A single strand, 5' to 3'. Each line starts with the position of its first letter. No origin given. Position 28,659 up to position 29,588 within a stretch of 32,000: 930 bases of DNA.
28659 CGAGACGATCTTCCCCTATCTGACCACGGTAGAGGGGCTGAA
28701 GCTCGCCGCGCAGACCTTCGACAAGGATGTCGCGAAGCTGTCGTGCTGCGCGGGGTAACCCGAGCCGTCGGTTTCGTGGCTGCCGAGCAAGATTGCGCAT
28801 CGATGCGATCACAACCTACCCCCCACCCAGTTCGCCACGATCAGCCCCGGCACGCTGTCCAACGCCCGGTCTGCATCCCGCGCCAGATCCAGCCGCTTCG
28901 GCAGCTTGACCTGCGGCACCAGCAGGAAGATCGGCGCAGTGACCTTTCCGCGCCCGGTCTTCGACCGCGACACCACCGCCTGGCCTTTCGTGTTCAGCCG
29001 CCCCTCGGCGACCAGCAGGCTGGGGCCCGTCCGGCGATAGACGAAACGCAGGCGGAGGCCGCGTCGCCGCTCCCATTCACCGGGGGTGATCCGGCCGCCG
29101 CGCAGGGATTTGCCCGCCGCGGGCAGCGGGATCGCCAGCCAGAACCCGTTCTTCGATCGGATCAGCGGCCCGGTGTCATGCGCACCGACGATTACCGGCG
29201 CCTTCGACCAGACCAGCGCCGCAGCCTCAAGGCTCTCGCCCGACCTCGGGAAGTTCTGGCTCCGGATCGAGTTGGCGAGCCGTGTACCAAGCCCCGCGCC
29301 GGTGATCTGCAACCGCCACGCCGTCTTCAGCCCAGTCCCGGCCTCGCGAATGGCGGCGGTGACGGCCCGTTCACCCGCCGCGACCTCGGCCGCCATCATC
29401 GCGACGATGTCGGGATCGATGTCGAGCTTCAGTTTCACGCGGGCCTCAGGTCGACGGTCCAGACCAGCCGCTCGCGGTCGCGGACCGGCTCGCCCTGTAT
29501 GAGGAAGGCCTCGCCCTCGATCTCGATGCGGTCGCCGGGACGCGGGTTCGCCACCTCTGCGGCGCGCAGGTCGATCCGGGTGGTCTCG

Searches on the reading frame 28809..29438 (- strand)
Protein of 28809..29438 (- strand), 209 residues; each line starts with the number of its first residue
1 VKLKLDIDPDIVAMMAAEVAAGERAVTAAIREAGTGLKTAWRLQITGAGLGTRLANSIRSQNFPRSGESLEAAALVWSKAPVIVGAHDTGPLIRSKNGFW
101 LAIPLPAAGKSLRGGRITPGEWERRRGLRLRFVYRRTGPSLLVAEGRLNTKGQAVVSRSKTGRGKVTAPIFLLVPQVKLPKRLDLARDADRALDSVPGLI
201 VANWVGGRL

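Call 3: search_protein_families(library=pfam, proteins=[window:28809-29438:-], max_evalue=0.01)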
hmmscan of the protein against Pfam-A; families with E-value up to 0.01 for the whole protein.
window:28809-29438:- (209 aa): 1 family
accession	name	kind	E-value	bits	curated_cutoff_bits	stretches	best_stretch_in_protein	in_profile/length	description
PF20039.4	DUF6441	-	3e-46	158.3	27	1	11-204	16-212/215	Family of unknown function (DUF6441)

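Call 5: search_protein_families(library=phrogs, proteins=[window:28809-29438:-], max_evalue=0.01)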
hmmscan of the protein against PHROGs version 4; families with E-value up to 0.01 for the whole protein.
window:28809-29438:- (209 aa): 1 family
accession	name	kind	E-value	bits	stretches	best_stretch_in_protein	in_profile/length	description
phrog_6367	-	unknown function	4.1e-80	269.8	1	1-205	1-215/217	-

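Call 6: search_protein_families(library=ncbifam, proteins=[window:28809-29438:-], max_evalue=0.001)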
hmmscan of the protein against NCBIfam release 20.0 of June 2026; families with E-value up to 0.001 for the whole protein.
window:28809-29438:- (209 aa): 0 families

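Call 23: find_related_loci(query=A1, collection=genome_contigs, flank=9000)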
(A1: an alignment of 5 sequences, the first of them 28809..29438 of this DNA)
Query A1 (209 aa) in genome_contigs; peptide patterns used: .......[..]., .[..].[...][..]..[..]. (x = any residue, [..] = any of these).
587 stretches matched a pattern (row limit reached: there are more); 550 encode a relative of the query (tblastn E <= 1e-3); the best 80 are kept; 80 distinct loci.
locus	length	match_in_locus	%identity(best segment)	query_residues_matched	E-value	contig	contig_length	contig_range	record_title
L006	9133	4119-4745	100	1-209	4e-132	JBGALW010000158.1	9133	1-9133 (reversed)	MAG: Amaricoccus sp. isolate MAG_MBR_H10.87 MBRH10-87_opera_contig_22239, whole genome shotgun sequence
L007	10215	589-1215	100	1-209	4e-132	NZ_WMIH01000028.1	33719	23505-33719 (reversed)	Paracoccus shanxieyensis strain DK398 Scaffold28, whole genome shotgun sequence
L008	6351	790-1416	100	1-209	3e-132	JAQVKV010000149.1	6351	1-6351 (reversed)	MAG: Zavarzinia sp. isolate STE_95 NODE_35229_length_6351_cov_2.884961_Sandtown_E, whole genome shotgun sequence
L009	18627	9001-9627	98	1-209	1e-129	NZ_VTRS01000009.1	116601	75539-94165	Rhabdaerophilum calidifontis strain SYSU G02060 Scaffold9_1, whole genome shotgun sequence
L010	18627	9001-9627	97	1-209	2e-129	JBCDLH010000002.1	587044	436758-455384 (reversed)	MAG: Pseudomonadota bacterium isolate P01_H01_bin.80 k141_1158606_length_587044_cov_53.4991, whole genome shotgun sequen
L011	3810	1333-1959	97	1-209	2e-131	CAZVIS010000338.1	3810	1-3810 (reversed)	MAG TPA_asm: uncultured Rhodobacterales bacterium isolate SRP287051_co1_92 genome assembly, contig: NODE_28266_length_38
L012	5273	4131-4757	97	1-209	3e-129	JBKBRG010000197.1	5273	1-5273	MAG: Tabrizicola sp. isolate 21I_052.bin.47 NODE_4671_length_5273_cov_2.048137, whole genome shotgun sequence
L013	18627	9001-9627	97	1-209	7e-129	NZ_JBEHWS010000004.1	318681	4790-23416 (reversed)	Fulvimarina sp. MAC8 contig4, whole genome shotgun sequence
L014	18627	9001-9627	97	1-209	7e-129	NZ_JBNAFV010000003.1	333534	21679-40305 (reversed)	Amaricoccus tamworthensis strain S261 Scaffold3, whole genome shotgun sequence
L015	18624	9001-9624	97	1-208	1e-128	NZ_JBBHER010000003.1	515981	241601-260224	Paludibacillus litoralis strain HZG-20 HZG20_ctg007, whole genome shotgun sequence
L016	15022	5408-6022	98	1-205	3e-128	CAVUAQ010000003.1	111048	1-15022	MAG: uncultured Alphaproteobacteria bacterium isolate MFD01721.bin.3.116 genome assembly, contig: contig_21324, whole ge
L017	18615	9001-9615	98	1-205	2e-128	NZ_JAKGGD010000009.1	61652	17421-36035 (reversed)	Paracoccus salsus strain EGI L200073 NODE_9_length_61652_cov_350.223157, whole genome shotgun sequence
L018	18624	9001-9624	97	1-208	1e-128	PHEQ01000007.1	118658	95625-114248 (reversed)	MAG: Alphaproteobacteria bacterium HGW-Alphaproteobacteria-1 08E140C01_scaffold_171, whole genome shotgun sequence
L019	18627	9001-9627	96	1-209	2e-128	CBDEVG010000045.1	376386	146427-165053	MAG: Amaricoccus sp. isolate d5c23e1e-6785-4e99-854b-a3fa1252761b genome assembly, contig: contig_45, whole genome shotg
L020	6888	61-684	96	1-208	2e-128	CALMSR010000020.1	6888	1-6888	MAG TPA_asm: uncultured Rhodobacteraceae bacterium isolate SRR2107182_bin.51_CONCOCT_v1.1_MAG genome assembly, contig: E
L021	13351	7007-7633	95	1-209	3e-128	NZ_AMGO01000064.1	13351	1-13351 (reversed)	Oceaniovalibus guishaninsula JLT2003 contig00074, whole genome shotgun sequence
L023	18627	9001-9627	96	1-209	6e-128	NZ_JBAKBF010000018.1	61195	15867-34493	Pannonibacter anstelovis strain Pt1 NODE_18_length_61195_cov_25.240142, whole genome shotgun sequence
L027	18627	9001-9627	96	1-209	4e-128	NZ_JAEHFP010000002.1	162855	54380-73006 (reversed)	Paracoccus binzhouensis strain wg1 scaffold2.1-size162855, whole genome shotgun sequence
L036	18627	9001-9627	94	1-209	5e-127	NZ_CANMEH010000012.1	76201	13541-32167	Uncultured Paracoccus sp. isolate 3-485-3Z.fasta NODE_12, whole genome shotgun sequence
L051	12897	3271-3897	95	1-209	3e-126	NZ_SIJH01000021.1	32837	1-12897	Rhodobacter sp. YIM 73028 Scaffold21, whole genome shotgun sequence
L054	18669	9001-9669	90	1-209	7e-126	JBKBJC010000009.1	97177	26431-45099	MAG: Tabrizicola sp. isolate 21H_026.bin.66 NODE_9_length_97177_cov_37.859918, whole genome shotgun sequence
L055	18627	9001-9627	95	1-209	4e-126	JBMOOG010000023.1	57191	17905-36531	MAG: Pseudomonadota bacterium isolate Betzabe_MAG096 MAG096_23, whole genome shotgun sequence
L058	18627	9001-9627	93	1-209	2e-124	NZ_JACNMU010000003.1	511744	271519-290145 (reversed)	Meridianimarinicoccus sp. MJW13 contig3, whole genome shotgun sequence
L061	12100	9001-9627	92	1-209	2e-124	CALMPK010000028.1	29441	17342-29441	MAG TPA_asm: uncultured Hyphomicrobiaceae bacterium isolate SRR2107213_bin.22_CONCOCT_v1.1_MAG genome assembly, contig:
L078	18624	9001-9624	95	1-208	2e-119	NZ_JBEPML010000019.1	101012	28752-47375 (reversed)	Aquamicrobium terrae strain DSM 27865 Ga0480225_19, whole genome shotgun sequence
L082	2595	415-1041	94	1-209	3e-123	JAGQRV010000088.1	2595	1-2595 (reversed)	MAG: Rhodobacteraceae bacterium isolate HKST-UBA101 2012-05-30_1_(paired)_contig_97068, whole genome shotgun sequence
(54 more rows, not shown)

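Call 30: search_protein_families(library=pfam, alignment_id=A2, max_evalue=0.001)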
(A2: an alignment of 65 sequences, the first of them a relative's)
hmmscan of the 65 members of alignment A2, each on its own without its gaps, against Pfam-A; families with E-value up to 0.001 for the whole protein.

A. member 1, L018:9653-10642:- (330 aa): 0 families

B. families by the number of members that match (of 65 scanned): 54 families (the first 25 are shown)
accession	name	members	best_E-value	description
PF01758.21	SBF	3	7.8e-15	Sodium Bile acid symporter family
PF13593.11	SBF_like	3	1.2e-14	SBF-like CPA transporter family (DUF4137)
PF12840.13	HTH_20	2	1.5e-12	Helix-turn-helix domain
PF01022.26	HTH_5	2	6.1e-10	Bacterial regulatory protein, arsR family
PF22397.2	NADAR-DarT1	1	1.9e-80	DarT1-associated NADAR antitoxin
PF02417.20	Chromate_transp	1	4e-71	Chromate transporter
PF01699.29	Na_Ca_ex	1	2.8e-61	Sodium/calcium exchanger protein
PF18476.7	PIN_8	1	1e-55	PIN like domain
PF00795.27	CN_hydrolase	1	9e-50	Carbon-nitrogen hydrolase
PF14175.11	YaaC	1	9.4e-44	YaaC-like Protein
PF18165.6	pP_pnuc_1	1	7.7e-39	Predicted pPIWI-associating nuclease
PF03773.19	ArsP_1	1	1.6e-29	Predicted permease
PF09278.17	MerR-DNA-bind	1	2e-23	MerR, DNA binding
PF05973.20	Gp49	1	4.7e-23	Phage derived protein Gp49-like (DUF891)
PF08241.18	Methyltransf_11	1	2.1e-21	Methyltransferase domain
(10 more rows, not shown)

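Call 31: search_protein_families(library=padloc, alignment_id=A2, max_evalue=0.001)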
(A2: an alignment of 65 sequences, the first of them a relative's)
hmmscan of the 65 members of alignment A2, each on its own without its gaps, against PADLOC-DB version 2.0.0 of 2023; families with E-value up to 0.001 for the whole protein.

A. member 1, L018:9653-10642:- (330 aa): 0 families

B. families by the number of members that match (of 65 scanned): 57 families (the first 25 are shown)
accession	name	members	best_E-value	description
PDLC01720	Csa3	2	1.8e-17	Csa3_1_CAS-I-II-III-IV-V-VI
PDLC01438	Csa3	2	9.3e-14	"CAS-I,CAS-II,CAS-III,CAS-IV,CAS-V,CAS-VI; associated_signaling"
PDLC01857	CARF3--CARF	2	9.8e-06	-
PDLC02413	Aga_Nuclease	1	1e-87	-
PDLC05058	PDC-S64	1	5.8e-38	-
PDLC03952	RmrA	1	1.4e-28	-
PDLC03947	RmrA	1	9.2e-26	-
PDLC03954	RmrA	1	7.8e-23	-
PDLC03951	RmrA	1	2e-22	-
PDLC03948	RmrA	1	6.8e-22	-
PDLC03949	RmrA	1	1.1e-19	-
PDLC03944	RmrA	1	5e-19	-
PDLC03955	RmrA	1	6.6e-19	-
PDLC03953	RmrA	1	1.2e-18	-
PDLC04134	mad2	1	1.6e-18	mads_2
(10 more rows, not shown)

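Call 57: find_related_loci(query=A1, collection=viral_contigs, flank=6000)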
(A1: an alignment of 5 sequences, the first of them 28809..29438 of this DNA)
Query A1 (209 aa) in viral_contigs; peptide patterns used: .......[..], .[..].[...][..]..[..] (x = any residue, [..] = any of these).
598 stretches matched a pattern (row limit reached: there are more); 582 encode a relative of the query (tblastn E <= 1e-3); the best 80 are kept; 80 distinct loci.
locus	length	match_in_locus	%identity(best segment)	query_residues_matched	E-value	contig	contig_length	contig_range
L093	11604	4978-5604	100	1-209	3e-132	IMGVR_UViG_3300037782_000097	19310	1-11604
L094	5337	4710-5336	100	1-209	6e-133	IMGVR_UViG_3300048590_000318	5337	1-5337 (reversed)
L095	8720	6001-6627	97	1-209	3e-130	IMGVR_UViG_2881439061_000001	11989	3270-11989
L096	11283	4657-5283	97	1-209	5e-130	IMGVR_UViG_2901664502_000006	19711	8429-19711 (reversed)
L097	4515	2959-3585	97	1-209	2e-131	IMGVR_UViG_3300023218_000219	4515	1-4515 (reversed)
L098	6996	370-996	97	1-209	1e-129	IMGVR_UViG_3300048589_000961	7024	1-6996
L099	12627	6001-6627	98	1-209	9e-130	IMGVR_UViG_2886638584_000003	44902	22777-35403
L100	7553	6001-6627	97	1-209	2e-129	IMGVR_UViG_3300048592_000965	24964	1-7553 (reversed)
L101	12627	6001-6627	97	1-209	7e-129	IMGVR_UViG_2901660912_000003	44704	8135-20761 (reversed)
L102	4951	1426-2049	97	1-208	1e-129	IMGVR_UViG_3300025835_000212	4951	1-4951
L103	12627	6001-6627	96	1-209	1e-128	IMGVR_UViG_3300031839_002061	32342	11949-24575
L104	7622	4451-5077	96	1-209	2e-128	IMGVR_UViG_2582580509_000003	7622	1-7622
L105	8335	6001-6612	98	1-204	2e-128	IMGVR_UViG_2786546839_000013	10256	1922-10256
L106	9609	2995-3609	98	1-205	4e-128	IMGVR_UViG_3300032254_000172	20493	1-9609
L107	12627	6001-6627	96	1-209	4e-128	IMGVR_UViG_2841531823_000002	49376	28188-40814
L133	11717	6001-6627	93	1-209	3e-125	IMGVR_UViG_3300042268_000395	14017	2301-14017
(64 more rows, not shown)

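Call 61: search_protein_families(library=pfam, proteins=[L082:1064-2017:-, L058:9656-10639:-, L058:10753-11724:-, L078:10096-11127:-, L027:9997-11289:+, L027:11169-11774:-, L054:10062-11087:+, L051:5418-5744:-, L013:9662-10660:-, L061:10014-10364:-], max_evalue=0.001)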
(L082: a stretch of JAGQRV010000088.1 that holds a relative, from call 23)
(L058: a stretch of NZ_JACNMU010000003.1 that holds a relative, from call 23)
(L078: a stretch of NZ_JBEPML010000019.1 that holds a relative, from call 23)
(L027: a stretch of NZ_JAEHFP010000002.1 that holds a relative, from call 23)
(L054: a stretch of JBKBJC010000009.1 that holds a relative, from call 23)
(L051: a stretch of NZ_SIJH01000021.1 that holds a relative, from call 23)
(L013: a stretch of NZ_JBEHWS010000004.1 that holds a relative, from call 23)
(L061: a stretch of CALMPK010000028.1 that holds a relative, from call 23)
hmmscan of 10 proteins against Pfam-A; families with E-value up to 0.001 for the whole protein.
L082:1064-2017:- (318 aa): 2 families
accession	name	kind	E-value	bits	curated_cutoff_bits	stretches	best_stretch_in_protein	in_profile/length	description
PF01758.21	SBF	-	1.7e-14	54.4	24.3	1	41-221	2-188/191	Sodium Bile acid symporter family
PF13593.11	SBF_like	-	1.7e-10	41.2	25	1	16-293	5-291/313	SBF-like CPA transporter family (DUF4137)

L058:9656-10639:- (328 aa): 1 family
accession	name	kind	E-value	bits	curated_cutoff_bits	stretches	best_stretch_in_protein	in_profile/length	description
PF00795.27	CN_hydrolase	-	9e-50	169.8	23.2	1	20-298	1-255/256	Carbon-nitrogen hydrolase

L058:10753-11724:- (324 aa): 6 families
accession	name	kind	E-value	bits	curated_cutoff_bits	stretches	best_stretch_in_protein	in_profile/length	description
PF08241.18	Methyltransf_11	-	2.1e-21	76.8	21.2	1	99-196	1-95/95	Methyltransferase domain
PF13649.12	Methyltransf_25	-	6.3e-20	72.1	27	1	98-192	1-97/97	Methyltransferase domain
PF01209.24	Ubie_methyltran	-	2.3e-16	60.3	20.1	1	88-195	41-150/233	ubiE/COQ5 methyltransferase family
PF08242.18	Methyltransf_12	-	1.2e-12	48.8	30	1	99-194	1-98/98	Methyltransferase domain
PF13847.12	Methyltransf_31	-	5.8e-11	42.7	27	1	97-202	6-115/145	Methyltransferase domain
PF13489.12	Methyltransf_23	-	0.00022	21.4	27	1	90-202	16-122/164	Methyltransferase domain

L078:10096-11127:- (344 aa): 1 family
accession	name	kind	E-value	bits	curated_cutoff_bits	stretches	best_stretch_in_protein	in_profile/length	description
PF01699.29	Na_Ca_ex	-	2.8e-61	206.3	24.9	2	202-343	2-150/151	Sodium/calcium exchanger protein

L027:9997-11289:+ (431 aa): 4 families
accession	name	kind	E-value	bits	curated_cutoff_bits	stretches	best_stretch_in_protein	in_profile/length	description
PF06114.19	Peptidase_M78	-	1e-18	67.7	22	1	185-280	4-100/123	IrrE N-terminal-like domain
PF13560.12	HTH_31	-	2e-11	44.4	27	1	23-78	1-57/64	Helix-turn-helix domain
PF01381.28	HTH_3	-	1e-09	38.7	23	1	28-82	1-55/55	Helix-turn-helix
PF12844.13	HTH_19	-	3.6e-05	24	30.2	0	26-81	2-57/64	Helix-turn-helix domain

L027:11169-11774:- (202 aa): 0 families

L054:10062-11087:+ (342 aa): 2 families
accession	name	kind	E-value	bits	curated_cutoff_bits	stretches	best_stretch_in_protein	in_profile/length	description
PF01758.21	SBF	-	7.8e-15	55.5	24.3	1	73-250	2-189/191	Sodium Bile acid symporter family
PF13593.11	SBF_like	-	1.2e-14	54.7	25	1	45-334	2-308/313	SBF-like CPA transporter family (DUF4137)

L051:5418-5744:- (109 aa): 0 families

L013:9662-10660:- (333 aa): 0 families

L061:10014-10364:- (117 aa): 1 family
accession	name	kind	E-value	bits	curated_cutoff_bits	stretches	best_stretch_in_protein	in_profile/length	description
PF05973.20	Gp49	-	4.7e-23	81.5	23.9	1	14-108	2-89/90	Phage derived protein Gp49-like (DUF891)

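Call 62: search_protein_families(library=pfam, proteins=[L023:9657-11912:-, L036:9762-10856:-, L036:10856-11131:-, L018:9653-10642:-, L021:7643-8986:-, L010:9702-10868:-, L010:11030-11446:+, L051:3919-5418:-, L055:9890-10903:-], max_evalue=0.001)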
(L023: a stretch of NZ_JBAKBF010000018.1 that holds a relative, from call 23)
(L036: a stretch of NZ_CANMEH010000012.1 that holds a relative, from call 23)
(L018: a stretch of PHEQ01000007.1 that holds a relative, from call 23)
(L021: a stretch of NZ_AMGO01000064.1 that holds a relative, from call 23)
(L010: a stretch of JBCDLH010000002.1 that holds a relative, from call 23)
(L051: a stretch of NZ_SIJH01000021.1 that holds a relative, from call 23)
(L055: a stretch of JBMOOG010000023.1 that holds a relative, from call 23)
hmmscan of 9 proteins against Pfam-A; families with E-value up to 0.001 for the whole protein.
L023:9657-11912:- (752 aa): 1 family
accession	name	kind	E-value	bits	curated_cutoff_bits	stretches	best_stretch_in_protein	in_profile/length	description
PF02417.20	Chromate_transp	-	4e-71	238.8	28.6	2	311-472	5-166/166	Chromate transporter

L036:9762-10856:- (365 aa): 2 families
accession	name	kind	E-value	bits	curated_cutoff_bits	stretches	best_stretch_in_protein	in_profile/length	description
PF01545.26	Cation_efflux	-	1.9e-19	70.7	26.6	1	183-361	1-197/198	Cation efflux family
PF00403.32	HMA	-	6.9e-12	46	24.8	1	91-149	2-61/62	Heavy-metal-associated domain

L036:10856-11131:- (92 aa): 0 families

L018:9653-10642:- (330 aa): 0 families

L021:7643-8986:- (448 aa): 1 family
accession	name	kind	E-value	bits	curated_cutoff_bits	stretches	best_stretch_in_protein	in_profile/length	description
PF13091.12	PLDc_2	-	9.6e-07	29.1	27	1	76-134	66-128/132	PLD-like domain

L010:9702-10868:- (389 aa): 1 family
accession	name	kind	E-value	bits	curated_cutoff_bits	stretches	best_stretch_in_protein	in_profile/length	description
PF03773.19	ArsP_1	-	1.6e-29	103.4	32.3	1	97-379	12-287/294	Predicted permease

L010:11030-11446:+ (139 aa): 3 families
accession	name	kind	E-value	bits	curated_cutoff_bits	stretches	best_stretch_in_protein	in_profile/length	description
PF09278.17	MerR-DNA-bind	-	2e-23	83.2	25.4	1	45-108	1-64/65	MerR, DNA binding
PF13411.12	MerR_1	-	2.9e-20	72.6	21.6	1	3-69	2-67/69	MerR HTH family regulatory protein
PF00376.29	MerR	-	1.3e-17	63.8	28.2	1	3-40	1-38/38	MerR family regulatory protein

L051:3919-5418:- (500 aa): 2 families
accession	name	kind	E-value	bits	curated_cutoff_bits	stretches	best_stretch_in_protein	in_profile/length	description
PF01758.21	SBF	-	1.4e-14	54.6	24.3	1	223-404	2-189/191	Sodium Bile acid symporter family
PF13593.11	SBF_like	-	4.9e-10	39.6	25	1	200-475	7-291/313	SBF-like CPA transporter family (DUF4137)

L055:9890-10903:- (338 aa): 2 families
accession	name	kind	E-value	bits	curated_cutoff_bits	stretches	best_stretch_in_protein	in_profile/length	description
PF16955.11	OFeT_1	-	3.2e-05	24.2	26.9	0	101-177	105-180/207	Ferrous iron uptake permease, iron-lead transporter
PF01169.24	GDT1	-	0.00022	21.9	27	0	117-172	19-75/75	Divalent cation/proton antiporter GDT1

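Call 72: search_solved_structures(query=A1, max_evalue=1)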
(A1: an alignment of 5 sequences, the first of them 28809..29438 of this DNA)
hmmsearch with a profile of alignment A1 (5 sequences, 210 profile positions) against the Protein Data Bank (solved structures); distinct sequences matched with E-value up to 1: 0.
